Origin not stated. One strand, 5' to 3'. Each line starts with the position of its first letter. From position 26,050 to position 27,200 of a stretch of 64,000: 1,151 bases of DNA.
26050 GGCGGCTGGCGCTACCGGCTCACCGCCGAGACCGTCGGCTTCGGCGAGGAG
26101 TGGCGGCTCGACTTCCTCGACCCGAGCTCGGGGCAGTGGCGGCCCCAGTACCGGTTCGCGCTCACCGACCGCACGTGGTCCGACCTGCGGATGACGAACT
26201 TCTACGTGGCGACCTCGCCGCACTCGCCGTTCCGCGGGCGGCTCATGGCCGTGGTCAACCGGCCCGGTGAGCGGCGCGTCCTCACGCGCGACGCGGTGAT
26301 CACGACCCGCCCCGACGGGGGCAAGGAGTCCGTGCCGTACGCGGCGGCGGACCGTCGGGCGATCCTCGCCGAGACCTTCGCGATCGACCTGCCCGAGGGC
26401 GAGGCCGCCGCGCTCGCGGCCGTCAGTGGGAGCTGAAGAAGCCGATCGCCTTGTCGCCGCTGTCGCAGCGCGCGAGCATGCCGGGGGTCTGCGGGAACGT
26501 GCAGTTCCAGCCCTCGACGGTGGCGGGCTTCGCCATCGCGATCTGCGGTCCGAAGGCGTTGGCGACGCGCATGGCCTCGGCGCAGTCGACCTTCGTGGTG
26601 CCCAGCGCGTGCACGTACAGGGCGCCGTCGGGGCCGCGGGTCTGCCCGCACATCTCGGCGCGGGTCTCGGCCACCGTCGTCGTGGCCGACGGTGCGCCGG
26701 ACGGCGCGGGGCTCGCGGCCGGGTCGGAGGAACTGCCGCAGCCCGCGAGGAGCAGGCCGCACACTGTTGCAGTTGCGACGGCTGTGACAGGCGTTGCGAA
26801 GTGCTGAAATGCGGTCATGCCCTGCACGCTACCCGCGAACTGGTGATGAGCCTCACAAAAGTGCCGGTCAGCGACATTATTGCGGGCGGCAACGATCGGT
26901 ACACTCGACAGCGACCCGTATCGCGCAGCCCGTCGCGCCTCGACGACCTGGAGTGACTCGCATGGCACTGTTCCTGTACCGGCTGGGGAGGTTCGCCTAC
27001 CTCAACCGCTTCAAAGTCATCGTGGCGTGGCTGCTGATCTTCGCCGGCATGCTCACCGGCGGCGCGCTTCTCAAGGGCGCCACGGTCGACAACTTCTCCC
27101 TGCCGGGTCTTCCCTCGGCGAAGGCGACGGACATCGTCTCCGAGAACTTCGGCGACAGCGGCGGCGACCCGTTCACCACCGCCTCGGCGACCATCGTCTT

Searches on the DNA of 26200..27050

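Call 66: search_rna_families(source=window, start=26200, end=27050, threshold=evalue, max_evalue=1)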
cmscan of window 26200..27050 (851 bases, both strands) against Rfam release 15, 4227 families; matches with E-value up to 1: 0.
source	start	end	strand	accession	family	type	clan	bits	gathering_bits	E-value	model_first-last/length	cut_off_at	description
